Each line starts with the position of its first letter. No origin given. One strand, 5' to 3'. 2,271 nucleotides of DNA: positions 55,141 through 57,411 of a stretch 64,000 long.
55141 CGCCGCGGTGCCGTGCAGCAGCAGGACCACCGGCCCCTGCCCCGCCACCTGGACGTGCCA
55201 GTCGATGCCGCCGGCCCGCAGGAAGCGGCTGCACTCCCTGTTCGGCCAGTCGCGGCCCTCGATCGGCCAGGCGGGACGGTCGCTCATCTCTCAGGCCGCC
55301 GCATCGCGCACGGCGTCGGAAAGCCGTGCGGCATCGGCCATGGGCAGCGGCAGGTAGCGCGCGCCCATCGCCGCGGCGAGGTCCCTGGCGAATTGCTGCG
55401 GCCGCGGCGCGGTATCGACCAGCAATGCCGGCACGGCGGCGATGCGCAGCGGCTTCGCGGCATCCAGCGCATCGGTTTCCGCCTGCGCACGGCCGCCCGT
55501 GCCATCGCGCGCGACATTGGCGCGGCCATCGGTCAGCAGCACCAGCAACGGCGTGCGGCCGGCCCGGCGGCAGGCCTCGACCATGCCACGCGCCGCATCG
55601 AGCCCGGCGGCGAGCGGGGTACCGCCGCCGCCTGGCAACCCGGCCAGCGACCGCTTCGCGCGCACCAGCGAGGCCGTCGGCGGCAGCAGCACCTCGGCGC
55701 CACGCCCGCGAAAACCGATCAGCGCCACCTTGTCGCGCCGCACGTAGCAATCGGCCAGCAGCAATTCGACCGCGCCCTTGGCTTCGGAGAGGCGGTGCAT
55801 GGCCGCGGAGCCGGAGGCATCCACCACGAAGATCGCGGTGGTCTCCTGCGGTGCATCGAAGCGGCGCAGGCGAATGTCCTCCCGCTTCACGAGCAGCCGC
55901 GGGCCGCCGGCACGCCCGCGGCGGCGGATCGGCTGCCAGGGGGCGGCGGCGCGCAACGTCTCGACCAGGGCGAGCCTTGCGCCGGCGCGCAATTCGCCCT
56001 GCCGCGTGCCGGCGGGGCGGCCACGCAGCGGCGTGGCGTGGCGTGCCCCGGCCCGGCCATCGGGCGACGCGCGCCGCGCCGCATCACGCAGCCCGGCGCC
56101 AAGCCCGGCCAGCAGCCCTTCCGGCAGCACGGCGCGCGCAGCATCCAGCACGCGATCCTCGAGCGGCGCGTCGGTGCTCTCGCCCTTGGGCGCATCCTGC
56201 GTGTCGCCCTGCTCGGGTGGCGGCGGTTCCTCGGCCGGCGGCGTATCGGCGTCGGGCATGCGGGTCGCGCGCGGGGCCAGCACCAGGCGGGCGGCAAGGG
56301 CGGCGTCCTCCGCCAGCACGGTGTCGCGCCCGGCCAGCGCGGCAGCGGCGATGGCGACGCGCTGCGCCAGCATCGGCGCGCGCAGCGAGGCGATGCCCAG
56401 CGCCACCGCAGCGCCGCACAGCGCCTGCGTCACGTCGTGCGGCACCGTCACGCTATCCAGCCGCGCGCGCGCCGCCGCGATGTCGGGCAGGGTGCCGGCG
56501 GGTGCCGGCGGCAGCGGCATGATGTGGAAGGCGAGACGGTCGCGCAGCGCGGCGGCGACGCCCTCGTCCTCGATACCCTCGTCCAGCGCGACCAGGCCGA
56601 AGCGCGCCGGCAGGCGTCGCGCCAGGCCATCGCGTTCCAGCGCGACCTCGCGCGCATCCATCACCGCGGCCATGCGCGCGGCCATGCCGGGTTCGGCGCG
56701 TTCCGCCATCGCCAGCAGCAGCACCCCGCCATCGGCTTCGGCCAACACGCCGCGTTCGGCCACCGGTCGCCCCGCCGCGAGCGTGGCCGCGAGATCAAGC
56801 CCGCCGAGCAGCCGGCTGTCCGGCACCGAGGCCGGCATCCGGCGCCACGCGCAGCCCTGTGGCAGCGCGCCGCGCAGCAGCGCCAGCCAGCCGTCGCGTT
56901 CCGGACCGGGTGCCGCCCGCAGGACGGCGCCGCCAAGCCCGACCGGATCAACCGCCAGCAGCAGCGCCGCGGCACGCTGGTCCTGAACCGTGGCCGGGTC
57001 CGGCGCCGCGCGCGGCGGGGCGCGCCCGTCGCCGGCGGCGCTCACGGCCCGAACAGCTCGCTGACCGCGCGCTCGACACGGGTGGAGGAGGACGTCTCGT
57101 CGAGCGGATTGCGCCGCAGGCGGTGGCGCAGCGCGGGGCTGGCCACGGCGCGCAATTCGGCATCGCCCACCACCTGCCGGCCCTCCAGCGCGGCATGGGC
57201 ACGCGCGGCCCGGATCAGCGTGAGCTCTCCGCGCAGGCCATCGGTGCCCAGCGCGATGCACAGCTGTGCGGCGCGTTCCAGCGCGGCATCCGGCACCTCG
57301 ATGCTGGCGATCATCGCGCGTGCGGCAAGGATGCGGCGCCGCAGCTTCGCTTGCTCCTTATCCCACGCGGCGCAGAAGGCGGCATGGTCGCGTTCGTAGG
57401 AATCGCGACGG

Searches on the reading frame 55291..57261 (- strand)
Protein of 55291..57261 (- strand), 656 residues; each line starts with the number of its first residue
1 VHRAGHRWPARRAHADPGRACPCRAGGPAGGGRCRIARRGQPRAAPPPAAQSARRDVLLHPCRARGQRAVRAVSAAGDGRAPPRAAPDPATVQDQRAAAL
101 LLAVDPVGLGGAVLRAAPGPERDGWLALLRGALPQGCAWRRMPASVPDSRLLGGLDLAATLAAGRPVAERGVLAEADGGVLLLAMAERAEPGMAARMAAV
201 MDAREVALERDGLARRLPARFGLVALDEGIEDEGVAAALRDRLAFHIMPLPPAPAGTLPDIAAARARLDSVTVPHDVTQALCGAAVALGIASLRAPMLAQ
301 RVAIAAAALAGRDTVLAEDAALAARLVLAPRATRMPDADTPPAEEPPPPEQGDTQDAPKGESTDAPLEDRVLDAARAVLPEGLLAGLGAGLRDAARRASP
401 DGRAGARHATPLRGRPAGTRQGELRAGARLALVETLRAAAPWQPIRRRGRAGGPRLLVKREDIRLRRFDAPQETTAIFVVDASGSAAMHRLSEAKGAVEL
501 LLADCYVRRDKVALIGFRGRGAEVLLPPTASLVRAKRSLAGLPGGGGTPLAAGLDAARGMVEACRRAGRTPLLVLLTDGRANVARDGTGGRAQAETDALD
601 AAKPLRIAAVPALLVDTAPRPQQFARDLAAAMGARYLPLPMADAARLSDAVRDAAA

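Call 22: search_protein_families(library=ncbifam, proteins=[window:55291-57261:-], max_evalue=1e-25)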
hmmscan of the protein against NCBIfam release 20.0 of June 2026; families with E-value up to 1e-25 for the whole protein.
window:55291-57261:- (656 aa): 3 families
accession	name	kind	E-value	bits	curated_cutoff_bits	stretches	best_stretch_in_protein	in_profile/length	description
NF009943.0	PRK13406.1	equivalog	3.9e-224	745.5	571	1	91-655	7-583/585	magnesium chelatase subunit D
TIGR02031.1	BchD-ChlD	equivalog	1.4e-138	463.3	499.55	2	260-648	199-608/608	magnesium chelatase ATPase subunit D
TIGR02442.1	Cob-chelat-sub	hypoth_equivalog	2.3e-77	260.9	779.45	1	400-639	404-640/641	putative cobaltochelatase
